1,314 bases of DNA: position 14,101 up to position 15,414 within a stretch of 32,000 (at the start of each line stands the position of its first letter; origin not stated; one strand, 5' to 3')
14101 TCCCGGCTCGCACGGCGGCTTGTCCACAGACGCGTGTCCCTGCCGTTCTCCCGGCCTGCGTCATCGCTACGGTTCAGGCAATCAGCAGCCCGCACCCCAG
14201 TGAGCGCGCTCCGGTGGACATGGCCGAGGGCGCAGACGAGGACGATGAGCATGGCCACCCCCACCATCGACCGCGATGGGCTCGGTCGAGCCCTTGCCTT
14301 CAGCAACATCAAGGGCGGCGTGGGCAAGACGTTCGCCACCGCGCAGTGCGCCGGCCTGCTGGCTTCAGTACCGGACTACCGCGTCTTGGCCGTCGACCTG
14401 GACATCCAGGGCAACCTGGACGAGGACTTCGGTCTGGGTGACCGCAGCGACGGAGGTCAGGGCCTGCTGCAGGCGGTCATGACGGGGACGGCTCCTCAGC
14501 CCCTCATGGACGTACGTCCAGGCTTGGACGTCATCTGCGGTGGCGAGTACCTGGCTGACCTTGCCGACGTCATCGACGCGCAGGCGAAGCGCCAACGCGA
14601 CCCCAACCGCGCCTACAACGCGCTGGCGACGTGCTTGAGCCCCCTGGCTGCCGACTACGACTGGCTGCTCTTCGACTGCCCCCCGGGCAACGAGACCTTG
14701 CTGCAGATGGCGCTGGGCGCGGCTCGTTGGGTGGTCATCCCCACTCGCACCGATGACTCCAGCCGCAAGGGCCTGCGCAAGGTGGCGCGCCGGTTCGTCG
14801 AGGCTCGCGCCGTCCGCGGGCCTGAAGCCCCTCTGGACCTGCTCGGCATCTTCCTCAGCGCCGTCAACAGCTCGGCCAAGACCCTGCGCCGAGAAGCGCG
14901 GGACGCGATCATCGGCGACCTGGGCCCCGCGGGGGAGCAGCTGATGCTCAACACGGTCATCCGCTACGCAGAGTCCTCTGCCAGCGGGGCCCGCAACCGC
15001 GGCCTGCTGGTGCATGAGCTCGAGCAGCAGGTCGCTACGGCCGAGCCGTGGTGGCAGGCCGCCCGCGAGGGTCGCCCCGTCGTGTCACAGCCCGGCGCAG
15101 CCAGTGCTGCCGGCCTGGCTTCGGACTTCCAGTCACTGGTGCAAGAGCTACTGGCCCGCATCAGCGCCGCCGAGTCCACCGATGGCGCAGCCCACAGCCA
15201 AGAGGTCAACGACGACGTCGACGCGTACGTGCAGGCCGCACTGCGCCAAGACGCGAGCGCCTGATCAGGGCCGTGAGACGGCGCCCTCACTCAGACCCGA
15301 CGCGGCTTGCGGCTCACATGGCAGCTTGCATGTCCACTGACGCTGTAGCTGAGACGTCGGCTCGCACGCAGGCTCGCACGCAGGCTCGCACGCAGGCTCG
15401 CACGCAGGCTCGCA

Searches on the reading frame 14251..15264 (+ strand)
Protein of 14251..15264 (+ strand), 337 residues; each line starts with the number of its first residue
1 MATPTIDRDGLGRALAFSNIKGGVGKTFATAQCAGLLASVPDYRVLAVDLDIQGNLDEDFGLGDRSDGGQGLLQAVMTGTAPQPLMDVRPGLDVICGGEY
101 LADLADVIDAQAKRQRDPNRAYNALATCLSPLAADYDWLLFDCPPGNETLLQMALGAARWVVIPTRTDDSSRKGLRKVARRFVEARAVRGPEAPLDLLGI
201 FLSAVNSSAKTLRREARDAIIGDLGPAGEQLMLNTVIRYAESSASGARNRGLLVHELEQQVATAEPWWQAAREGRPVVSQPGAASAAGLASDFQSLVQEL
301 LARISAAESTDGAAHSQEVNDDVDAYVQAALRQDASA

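Call 7: search_protein_families(library=pfam, proteins=[window:14251-15264:+], max_evalue=0.01)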
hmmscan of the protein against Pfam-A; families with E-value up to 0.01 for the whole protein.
window:14251-15264:+ (337 aa): 5 families
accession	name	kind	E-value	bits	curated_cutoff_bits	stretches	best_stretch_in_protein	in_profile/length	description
PF13614.12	AAA_31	-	1.3e-21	77.8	27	1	13-181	2-163/177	AAA domain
PF01656.29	CbiA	-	3.5e-12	46.8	25.4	1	16-241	2-113/125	CobQ/CobB/MinD/ParA nucleotide binding domain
PF06564.18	CBP_BcsQ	-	2.2e-07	31.1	21.3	1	15-163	4-143/234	Cellulose biosynthesis protein BcsQ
PF09140.17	MipZ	-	0.00013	21.8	20.7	0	112-165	75-129/262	ATPase MipZ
PF10609.15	ParA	-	0.00015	21.8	27.1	1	16-55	7-45/246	NUBPL iron-transfer P-loop NTPase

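Call 11: search_dna_similar(query=window:14251-15264:+, collection=plasmids, mode=protein, max_rows=30)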
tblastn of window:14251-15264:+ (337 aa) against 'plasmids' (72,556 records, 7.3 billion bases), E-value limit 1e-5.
The search stops at 5000 records and this limit was reached: more records match than are counted here, and every count below describes the 5000 best-scoring records only.
Records with a match: at least 5000; places in all: 5239; records where one place covers at least 80% of the query: 294.
Best place of each record, by identity: <60% 5000.
By first word of the organism name: Enterococcus 759; Rhizobium 519; Klebsiella 350; Salmonella 234; Sinorhizobium 206; Escherichia 193; Agrobacterium 178; Bacillus 138; Lactiplantibacillus 137; Streptomyces 118; and 329 more.
By predicted mobility (MOB-suite, as given by PLSDB): conjugative 2053; non-mobilizable 1715; mobilizable 1232.
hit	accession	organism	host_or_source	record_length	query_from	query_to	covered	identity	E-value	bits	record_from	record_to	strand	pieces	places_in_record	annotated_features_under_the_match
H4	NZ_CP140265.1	Rhodococcus fascians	cell culture,garbage dump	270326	9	308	89%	46.5%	2e-59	213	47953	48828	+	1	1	ParA family protein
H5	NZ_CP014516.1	Frondihabitans sp. PAMC 28766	Himantormia,single cell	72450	1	311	92%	44.7%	2e-58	210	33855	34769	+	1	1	ParA family protein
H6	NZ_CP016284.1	Cryobacterium arcticum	-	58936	4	314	92%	43.5%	6e-58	208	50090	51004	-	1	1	ParA family protein | hypothetical protein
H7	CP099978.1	Pseudarthrobacter sp. Fe7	bacteria,soil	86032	1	311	92%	43.4%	1e-55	202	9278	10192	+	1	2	ParA family protein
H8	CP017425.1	Arthrobacter sp. ZXY-2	whole organism,soil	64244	6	308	90%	44.1%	5e-50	186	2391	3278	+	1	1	phosphopantetheine--protein transferase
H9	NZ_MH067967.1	Arthrobacter sp.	-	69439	4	314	92%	42.9%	3e-54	198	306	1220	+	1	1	ParA family protein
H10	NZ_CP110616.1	Rhodococcus antarcticus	whole organism,T5 medium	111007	5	308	90%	43.7%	1e-43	167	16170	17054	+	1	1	ParA family protein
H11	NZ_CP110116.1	Arthrobacter sp. YA7-1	Solanum lycopersicum,Tomato (Solanum ...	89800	6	308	90%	43.8%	1e-45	173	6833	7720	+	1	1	ParA family protein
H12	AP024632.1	Arthrobacter sp. NtRootA2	Nicotiana tabacum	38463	6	308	90%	43.7%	5e-52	191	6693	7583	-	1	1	hypothetical protein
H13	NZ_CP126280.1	Curtobacterium sp. MCBD17_035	-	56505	6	311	91%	43.2%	1e-53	196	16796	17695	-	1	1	ParA family protein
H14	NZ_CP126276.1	Curtobacterium sp. MCBD17_003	-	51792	6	311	91%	43.2%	5e-53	194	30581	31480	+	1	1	ParA family protein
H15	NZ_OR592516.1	Curtobacterium flaccumfaciens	-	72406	7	308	90%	43.5%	2e-52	192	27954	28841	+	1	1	ParA family protein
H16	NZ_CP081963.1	Curtobacterium sp. TC1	Medicago sativa,cell culture,seed ...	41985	7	308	90%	43.4%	5e-53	194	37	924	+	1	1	ParA family protein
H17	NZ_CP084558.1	Arthrobacter sp. FW306-05-C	isolate,terrestrial sediment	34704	6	314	92%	42.4%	1e-57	207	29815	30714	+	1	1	ParA family protein | hypothetical protein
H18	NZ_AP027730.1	Paraoerskovia sediminicola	cell culture,Sea sediment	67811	5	311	91%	42.3%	1e-51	190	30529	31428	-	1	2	ParA family protein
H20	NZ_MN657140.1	Cryobacterium sp.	-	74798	2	308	91%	41.4%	2e-36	147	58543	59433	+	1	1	ParA family protein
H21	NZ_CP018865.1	Arthrobacter crystallopoietes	single cell,soil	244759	6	309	90%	41.8%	9e-50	185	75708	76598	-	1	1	ParA family protein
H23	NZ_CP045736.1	Aeromicrobium yanjiei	plateau pika,cell culture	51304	6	308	90%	41.4%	3e-48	180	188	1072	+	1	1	ParA family protein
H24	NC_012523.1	Rhodococcus opacus B4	-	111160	4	314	92%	40.3%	6e-44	168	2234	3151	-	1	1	ParA family protein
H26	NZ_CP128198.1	Gordonia sp. Swx-4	cell culture,Sandstone of the Ordos ...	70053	2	304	90%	41.2%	3e-46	175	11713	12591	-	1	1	ParA family protein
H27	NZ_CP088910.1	Rhodococcus qingshengii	cell culture,forest soil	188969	15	336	96%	38.7%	8e-47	176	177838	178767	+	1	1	ParA family protein | hypothetical protein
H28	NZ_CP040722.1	Rhodococcus pyridinivorans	prokaryote,Quinoline-degrading ...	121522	3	304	90%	41.0%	5e-46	174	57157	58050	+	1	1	ParA family protein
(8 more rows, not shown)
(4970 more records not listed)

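Call 13: get_annotated_region(hit=H5, flank=2500)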
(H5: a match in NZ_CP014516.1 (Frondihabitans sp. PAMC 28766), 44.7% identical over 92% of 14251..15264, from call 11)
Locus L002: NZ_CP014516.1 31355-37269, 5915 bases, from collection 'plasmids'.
description: Frondihabitans sp. PAMC 28766 strain SR6 plasmid 3, complete sequence
organism: Frondihabitans sp. PAMC 28766 (NCBI taxid 1795630)
taxonomy: Bacteria; Actinomycetota; Actinomycetes; Micrococcales; Microbacteriaceae; Frondihabitans; Frondihabitans sp. PAMC 28766
host: -; source: Himantormia,single cell; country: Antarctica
typing (MOB-suite, as given by PLSDB): non-mobilizable
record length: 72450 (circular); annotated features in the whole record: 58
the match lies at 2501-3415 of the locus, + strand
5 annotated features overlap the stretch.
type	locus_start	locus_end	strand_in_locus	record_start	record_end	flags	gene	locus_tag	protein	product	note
CDS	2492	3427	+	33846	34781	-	-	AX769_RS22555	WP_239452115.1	ParA family protein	-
CDS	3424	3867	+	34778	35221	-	-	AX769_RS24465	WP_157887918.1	hypothetical protein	-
CDS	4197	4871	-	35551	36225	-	-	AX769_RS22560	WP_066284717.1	hypothetical protein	-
CDS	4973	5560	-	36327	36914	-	-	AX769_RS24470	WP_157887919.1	hypothetical protein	-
CDS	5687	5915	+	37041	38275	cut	-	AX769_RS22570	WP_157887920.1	IS3 family transposase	-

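Call 14: get_annotated_region(hit=H4, flank=2500)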
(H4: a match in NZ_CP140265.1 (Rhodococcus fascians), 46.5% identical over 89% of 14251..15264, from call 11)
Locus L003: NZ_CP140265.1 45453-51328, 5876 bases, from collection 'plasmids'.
description: Rhodococcus fascians strain GS01 plasmid pGS01, complete sequence
organism: Rhodococcus fascians (NCBI taxid 1828)
taxonomy: Bacteria; Actinomycetota; Actinomycetes; Mycobacteriales; Nocardiaceae; Rhodococcus; Rhodococcus fascians
host: -; source: cell culture,garbage dump; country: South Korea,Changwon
typing (MOB-suite, as given by PLSDB): mobilizable; relaxase MOBP
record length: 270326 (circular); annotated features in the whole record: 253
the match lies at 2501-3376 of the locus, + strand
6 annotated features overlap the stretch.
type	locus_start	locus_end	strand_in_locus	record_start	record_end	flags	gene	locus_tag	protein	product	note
CDS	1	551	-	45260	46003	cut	-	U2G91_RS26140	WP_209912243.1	hypothetical protein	-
CDS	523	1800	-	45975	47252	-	-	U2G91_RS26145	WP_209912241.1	hypothetical protein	-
CDS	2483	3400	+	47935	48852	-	-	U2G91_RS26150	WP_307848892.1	ParA family protein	-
CDS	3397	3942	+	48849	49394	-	-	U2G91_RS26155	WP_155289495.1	hypothetical protein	-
CDS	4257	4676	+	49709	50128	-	-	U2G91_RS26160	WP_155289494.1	hypothetical protein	-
CDS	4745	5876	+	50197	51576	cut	-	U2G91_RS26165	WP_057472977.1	hypothetical protein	-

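Call 20: find_homologous_proteins(query=window:14251-15264:+, max_evalue=1e-30)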
Query window:14251-15264:+ (337 aa): 249 proteins with E <= 1e-30 among 8000 candidates; the best 120 are listed.
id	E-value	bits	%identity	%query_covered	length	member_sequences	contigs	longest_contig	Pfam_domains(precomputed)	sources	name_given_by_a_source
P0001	2.8e-215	731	100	100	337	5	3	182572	PF01656.30,PF13614.13,PF09140.18,PF06564.19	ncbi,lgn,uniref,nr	ncbi:ParA family protein [Kineococcus radiotolerans]|uniref:Cobyrinic acid ac-diamide synthase n=1 T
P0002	1.8e-173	594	81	99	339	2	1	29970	PF10609.16,PF01656.30,PF13614.13,PF09140.18,PF06564.19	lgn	-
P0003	1.4e-97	344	54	93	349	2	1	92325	PF10609.16,PF01656.30,PF13614.13,PF06564.19,PF02374.22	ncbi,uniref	ncbi:ParA family protein [Kineococcus sp. SYSU DK003]|uniref:ParA family protein n=1 Tax=Kineococcus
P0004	5.3e-94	333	56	88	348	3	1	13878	PF10609.16,PF01656.30,PF13614.13,PF06564.19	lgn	-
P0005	1.1e-87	312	53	95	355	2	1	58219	PF10609.16,PF01656.30,PF13614.13,PF06564.19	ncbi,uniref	ncbi:ParA family protein [Kineococcus sp. SYSU DK005]|uniref:ParA family protein n=1 Tax=Kineococcus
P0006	1.2e-87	312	54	90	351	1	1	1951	PF10609.16,PF01656.30,PF13614.13,PF09140.18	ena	-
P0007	5.4e-86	306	52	94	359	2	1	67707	PF10609.16,PF01656.30,PF13614.13,PF06564.19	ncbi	-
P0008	7.9e-73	263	49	92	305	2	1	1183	PF10609.16,PF01656.30,PF13614.13,PF06564.19,PF02374.22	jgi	jgi:cellulose biosynthesis protein BcsQ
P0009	1.5e-72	262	52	88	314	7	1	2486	PF10609.16,PF01656.30,PF13614.13,PF09140.18,PF06564.19,PF02374.22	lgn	-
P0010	7.7e-72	260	52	90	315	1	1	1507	PF10609.16,PF01656.30,PF13614.13,PF09140.18,PF06564.19,PF02374.22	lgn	-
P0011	9.2e-72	260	50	91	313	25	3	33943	PF10609.16,PF01656.30,PF13614.13,PF09140.18,PF06564.19,PF02374.22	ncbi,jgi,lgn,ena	-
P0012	3.1e-69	251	50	89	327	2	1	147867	PF10609.16,PF01656.30,PF13614.13,PF09140.18,PF06564.19,PF02374.22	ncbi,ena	-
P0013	7.9e-69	250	50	92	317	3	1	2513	PF10609.16,PF01656.30,PF13614.13,PF09140.18,PF06564.19,PF02374.22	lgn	-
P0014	1.3e-68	249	50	89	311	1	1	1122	PF10609.16,PF01656.30,PF13614.13,PF09140.18,PF06564.19,PF02374.22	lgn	-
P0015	2.8e-68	248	47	92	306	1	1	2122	PF10609.16,PF01656.30,PF13614.13,PF09140.18,PF06564.19,PF02374.22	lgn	-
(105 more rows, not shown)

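Call 22: find_encoding_contigs(protein=P0002, flank=10000, max_places=3)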
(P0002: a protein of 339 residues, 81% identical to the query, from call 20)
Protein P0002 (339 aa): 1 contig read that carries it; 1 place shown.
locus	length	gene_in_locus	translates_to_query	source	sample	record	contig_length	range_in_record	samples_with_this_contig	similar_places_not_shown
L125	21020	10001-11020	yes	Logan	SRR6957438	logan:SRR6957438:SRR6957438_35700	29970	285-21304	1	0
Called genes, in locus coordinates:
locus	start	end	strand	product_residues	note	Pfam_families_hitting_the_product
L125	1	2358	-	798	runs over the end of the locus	-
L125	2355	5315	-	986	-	PF12846:AAA_10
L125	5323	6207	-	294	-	-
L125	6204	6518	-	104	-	-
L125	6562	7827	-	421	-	PF12642:TpcC (faint)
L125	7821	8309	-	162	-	-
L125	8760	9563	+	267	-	-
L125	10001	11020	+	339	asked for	PF10609:ParA (faint), PF01656:CbiA, PF06564:CBP_BcsQ (faint), PF09140:MipZ (faint), PF13614:AAA_31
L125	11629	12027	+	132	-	-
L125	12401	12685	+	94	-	-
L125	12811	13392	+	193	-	-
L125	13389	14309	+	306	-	-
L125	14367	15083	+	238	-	PF08666:SAF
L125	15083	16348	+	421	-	-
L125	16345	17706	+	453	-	PF13191:AAA_16 (faint), PF00437:T2SSE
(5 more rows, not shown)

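Call 23: find_encoding_contigs(protein=P0001, flank=10000, max_places=4)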
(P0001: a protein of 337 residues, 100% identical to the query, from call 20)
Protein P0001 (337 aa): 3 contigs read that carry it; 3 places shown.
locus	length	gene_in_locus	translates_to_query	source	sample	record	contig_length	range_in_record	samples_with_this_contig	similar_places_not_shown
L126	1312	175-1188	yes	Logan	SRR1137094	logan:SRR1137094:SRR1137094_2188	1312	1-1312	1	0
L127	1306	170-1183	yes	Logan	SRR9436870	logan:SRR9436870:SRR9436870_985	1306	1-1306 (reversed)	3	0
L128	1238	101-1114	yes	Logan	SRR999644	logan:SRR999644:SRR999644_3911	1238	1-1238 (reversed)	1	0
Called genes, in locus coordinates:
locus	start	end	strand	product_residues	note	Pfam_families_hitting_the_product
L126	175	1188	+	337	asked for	PF01656:CbiA, PF06564:CBP_BcsQ (weak), PF09140:MipZ (faint), PF13614:AAA_31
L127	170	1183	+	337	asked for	PF01656:CbiA, PF06564:CBP_BcsQ (weak), PF09140:MipZ (faint), PF13614:AAA_31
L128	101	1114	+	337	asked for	PF01656:CbiA, PF06564:CBP_BcsQ (weak), PF09140:MipZ (faint), PF13614:AAA_31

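Call 31: find_encoding_contigs(protein=P0003, flank=4000, max_places=1)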
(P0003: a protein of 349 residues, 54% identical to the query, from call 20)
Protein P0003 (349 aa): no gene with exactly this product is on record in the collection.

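Call 32: find_encoding_contigs(protein=P0004, flank=4000, max_places=1)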
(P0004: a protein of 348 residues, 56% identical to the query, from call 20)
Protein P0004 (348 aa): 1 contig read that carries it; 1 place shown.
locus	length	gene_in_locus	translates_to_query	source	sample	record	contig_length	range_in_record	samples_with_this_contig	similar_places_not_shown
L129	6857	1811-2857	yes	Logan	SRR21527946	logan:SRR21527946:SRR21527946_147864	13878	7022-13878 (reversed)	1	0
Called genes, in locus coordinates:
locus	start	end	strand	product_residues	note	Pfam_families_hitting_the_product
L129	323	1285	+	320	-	-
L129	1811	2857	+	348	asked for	PF01656:CbiA, PF06564:CBP_BcsQ (weak), PF10609:ParA (faint), PF13614:AAA_31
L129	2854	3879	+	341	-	-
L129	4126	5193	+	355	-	-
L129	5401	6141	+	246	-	PF08666:SAF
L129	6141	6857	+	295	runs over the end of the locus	-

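Call 33: find_encoding_contigs(protein=P0005, flank=4000, max_places=1)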
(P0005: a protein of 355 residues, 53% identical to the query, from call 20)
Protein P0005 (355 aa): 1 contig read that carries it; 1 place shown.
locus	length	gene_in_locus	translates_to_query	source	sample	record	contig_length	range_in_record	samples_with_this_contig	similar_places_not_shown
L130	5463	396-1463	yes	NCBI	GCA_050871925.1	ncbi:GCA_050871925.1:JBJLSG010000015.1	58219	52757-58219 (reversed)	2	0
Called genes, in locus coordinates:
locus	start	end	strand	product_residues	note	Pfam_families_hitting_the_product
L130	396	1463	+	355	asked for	PF10609:ParA (faint), PF01656:CbiA, PF06564:CBP_BcsQ (weak), PF13614:AAA_31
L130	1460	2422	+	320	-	-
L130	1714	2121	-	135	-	-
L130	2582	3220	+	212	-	PF01478:Peptidase_A24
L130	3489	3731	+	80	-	-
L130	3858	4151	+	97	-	-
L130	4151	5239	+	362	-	-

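Call 34: find_encoding_contigs(protein=P0007, flank=4000, max_places=1)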
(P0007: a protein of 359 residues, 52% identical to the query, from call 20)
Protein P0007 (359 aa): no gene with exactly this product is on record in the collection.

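Call 55: search_protein_families(library=pfam, proteins=[L129:3520-3879:+, L130:2060-2422:+], max_evalue=10)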
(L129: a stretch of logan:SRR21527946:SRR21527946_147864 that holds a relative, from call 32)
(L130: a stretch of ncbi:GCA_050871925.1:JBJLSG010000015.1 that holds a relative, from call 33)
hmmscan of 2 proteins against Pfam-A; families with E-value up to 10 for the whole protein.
L129:3520-3879:+ (119 aa): 0 families

L130:2060-2422:+ (120 aa): 1 family
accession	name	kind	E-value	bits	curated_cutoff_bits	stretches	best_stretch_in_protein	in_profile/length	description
PF13005.12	zf-IS66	-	0.33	11.8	27.3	1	75-92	15-33/46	zinc-finger binding domain of transposase IS66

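Call 62: get_annotated_region(hit=H24, flank=1500)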
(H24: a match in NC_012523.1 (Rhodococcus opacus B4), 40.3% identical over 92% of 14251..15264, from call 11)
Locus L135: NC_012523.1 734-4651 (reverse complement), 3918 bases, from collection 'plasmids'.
description: Rhodococcus opacus B4 plasmid pKNR, complete sequence
organism: Rhodococcus opacus B4 (NCBI taxid 632772)
taxonomy: Bacteria; Actinomycetota; Actinomycetes; Mycobacteriales; Nocardiaceae; Rhodococcus; Rhodococcus opacus; Rhodococcus opacus B4
host: -; source: -; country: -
typing (MOB-suite, as given by PLSDB): mobilizable; replicon rep_cluster_1181; relaxase MOBP
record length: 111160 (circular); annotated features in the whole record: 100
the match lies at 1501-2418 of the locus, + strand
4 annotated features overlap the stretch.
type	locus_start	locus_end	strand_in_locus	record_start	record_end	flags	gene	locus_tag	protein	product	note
CDS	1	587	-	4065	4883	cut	-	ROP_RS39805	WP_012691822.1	SDR family oxidoreductase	-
CDS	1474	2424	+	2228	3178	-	-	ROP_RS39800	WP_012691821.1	ParA family protein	-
CDS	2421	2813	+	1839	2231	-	-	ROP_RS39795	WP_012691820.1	hypothetical protein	-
CDS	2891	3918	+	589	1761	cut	-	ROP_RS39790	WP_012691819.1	DUF2637 domain-containing protein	-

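Call 63: get_annotated_region(hit=H6, flank=1500)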
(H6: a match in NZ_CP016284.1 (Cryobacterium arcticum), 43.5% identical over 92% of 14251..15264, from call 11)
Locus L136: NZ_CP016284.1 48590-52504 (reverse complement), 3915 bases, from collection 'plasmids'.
description: Cryobacterium arcticum strain PAMC 27867 plasmid pP27867_2, complete sequence
organism: Cryobacterium arcticum (NCBI taxid 670052)
taxonomy: Bacteria; Actinomycetota; Actinomycetes; Micrococcales; Microbacteriaceae; Cryobacterium; Cryobacterium arcticum
host: -; source: -; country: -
typing (MOB-suite, as given by PLSDB): mobilizable; relaxase MOBP
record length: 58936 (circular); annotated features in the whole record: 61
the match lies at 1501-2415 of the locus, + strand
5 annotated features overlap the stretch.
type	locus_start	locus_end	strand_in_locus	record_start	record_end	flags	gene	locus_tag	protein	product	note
CDS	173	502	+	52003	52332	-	-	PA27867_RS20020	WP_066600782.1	hypothetical protein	-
CDS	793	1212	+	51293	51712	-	-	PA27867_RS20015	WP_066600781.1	DUF3846 domain-containing protein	-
CDS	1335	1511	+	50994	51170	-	-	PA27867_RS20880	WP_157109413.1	hypothetical protein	-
CDS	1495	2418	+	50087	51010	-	-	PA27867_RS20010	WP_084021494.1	ParA family protein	-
CDS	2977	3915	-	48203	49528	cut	-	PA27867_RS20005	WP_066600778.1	ISL3-like element ISPfr2 family transposase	GO:0006313 - DNA transposition [Evidence IEA]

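Call 64: get_annotated_region(hit=H13, flank=1500)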
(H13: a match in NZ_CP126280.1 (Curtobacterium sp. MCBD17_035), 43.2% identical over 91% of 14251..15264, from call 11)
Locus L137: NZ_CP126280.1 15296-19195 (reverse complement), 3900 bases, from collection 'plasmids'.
description: Curtobacterium sp. MCBD17_035 plasmid D35, complete sequence
organism: Curtobacterium sp. MCBD17_035 (NCBI taxid 2175673)
taxonomy: Bacteria; Actinomycetota; Actinomycetes; Micrococcales; Microbacteriaceae; Curtobacterium; Curtobacterium sp. MCBD17 035
host: -; source: -; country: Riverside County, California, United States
typing (MOB-suite, as given by PLSDB): non-mobilizable
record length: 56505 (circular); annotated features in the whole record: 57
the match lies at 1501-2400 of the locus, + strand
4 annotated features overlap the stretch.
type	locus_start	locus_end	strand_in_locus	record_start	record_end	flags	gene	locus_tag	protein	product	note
CDS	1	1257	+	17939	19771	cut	-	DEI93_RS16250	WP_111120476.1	hypothetical protein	-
CDS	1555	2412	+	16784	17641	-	-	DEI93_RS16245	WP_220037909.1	ParA family protein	-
CDS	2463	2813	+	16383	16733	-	-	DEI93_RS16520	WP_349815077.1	hypothetical protein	-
CDS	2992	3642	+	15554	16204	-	-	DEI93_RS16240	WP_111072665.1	GNAT family N-acetyltransferase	-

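Call 65: get_annotated_region(hit=H7, flank=1500)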
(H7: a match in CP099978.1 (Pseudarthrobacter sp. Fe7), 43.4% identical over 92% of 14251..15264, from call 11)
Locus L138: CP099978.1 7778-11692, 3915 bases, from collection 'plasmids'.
description: Pseudarthrobacter sp. Fe7 plasmid unnamed, complete sequence
organism: Pseudarthrobacter sp. Fe7 (NCBI taxid 2956783)
taxonomy: Bacteria; Actinomycetota; Actinomycetes; Micrococcales; Micrococcaceae; Pseudarthrobacter; Pseudarthrobacter sp. Fe7
host: -; source: bacteria,soil; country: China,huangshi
typing (MOB-suite, as given by PLSDB): conjugative; relaxase MOBP; mating-pair formation MPF_T
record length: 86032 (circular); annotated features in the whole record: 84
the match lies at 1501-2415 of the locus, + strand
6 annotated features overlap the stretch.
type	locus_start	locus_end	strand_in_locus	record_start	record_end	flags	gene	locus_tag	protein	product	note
CDS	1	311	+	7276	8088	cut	-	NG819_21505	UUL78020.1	hypothetical protein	-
CDS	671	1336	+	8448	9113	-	-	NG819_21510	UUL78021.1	hypothetical protein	-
CDS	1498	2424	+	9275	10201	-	-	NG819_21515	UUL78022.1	ParA family protein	-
CDS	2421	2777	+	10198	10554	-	-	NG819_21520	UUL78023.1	hypothetical protein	-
CDS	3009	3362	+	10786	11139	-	-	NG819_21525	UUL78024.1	TnpV protein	-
CDS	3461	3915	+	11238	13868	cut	-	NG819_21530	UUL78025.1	hypothetical protein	-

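Call 83: get_annotated_region(hit=H10, flank=1500)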
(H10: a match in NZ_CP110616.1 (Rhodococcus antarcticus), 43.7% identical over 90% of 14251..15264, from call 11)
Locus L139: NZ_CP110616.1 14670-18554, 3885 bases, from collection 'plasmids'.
description: Rhodococcus antarcticus strain 75 plasmid unnamed1, complete sequence
organism: Rhodococcus antarcticus (NCBI taxid 2987751)
taxonomy: Bacteria; Actinomycetota; Actinomycetes; Mycobacteriales; Nocardiaceae; Rhodococcus; Rhodococcus antarcticus
host: -; source: whole organism,T5 medium; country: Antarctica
typing (MOB-suite, as given by PLSDB): non-mobilizable
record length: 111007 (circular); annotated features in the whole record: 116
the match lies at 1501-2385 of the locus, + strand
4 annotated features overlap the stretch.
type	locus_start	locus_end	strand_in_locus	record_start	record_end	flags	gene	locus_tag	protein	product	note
CDS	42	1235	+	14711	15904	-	-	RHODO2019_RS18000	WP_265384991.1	hypothetical protein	-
CDS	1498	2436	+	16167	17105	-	-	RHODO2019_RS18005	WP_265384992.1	ParA family protein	-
CDS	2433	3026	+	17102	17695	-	-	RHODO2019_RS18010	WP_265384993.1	hypothetical protein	-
CDS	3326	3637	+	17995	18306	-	-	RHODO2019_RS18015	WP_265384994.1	hypothetical protein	-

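Call 84: get_annotated_region(hit=H18, flank=1500)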
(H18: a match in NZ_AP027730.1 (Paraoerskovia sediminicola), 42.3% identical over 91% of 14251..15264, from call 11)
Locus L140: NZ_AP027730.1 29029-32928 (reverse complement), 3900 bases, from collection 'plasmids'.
description: Paraoerskovia sediminicola strain NBRC 108565 plasmid pNBRC108565a, complete sequence
organism: Paraoerskovia sediminicola (NCBI taxid 1138587)
taxonomy: Bacteria; Actinomycetota; Actinomycetes; Micrococcales; Cellulomonadaceae; Paraoerskovia; Paraoerskovia sediminicola
host: -; source: cell culture,Sea sediment; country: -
typing (MOB-suite, as given by PLSDB): non-mobilizable
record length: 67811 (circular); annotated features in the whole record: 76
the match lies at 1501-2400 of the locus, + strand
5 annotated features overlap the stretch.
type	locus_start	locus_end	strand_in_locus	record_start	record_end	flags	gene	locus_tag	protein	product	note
CDS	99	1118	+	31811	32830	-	-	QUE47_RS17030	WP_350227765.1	HTH domain-containing protein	-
CDS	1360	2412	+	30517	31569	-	-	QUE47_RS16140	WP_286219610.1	ParA family protein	-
CDS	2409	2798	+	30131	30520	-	-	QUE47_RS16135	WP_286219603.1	hypothetical protein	-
CDS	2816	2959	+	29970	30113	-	-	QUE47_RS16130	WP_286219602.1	hypothetical protein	-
CDS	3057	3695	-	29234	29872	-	-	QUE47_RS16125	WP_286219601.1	hypothetical protein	-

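Call 85: get_annotated_region(hit=H21, flank=1500)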
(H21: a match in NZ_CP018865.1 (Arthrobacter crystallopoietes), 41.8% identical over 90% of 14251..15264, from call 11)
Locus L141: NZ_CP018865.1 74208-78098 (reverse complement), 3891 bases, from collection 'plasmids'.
description: Arthrobacter crystallopoietes strain DSM 20117 plasmid pLDW-10, complete sequence
organism: Arthrobacter crystallopoietes (NCBI taxid 37928)
taxonomy: Bacteria; Actinomycetota; Actinomycetes; Micrococcales; Micrococcaceae; Arthrobacter; Arthrobacter crystallopoietes
host: -; source: single cell,soil; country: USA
typing (MOB-suite, as given by PLSDB): conjugative; relaxase MOBP; mating-pair formation MPF_T
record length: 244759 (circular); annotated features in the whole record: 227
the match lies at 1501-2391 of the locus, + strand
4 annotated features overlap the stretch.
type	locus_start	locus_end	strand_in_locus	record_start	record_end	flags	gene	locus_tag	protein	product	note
CDS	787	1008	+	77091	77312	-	-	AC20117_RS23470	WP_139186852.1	hypothetical protein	-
CDS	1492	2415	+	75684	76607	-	-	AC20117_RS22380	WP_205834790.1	ParA family protein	-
CDS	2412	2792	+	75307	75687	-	-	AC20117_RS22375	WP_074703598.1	hypothetical protein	-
CDS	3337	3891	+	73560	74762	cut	-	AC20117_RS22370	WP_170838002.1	IS110 family transposase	-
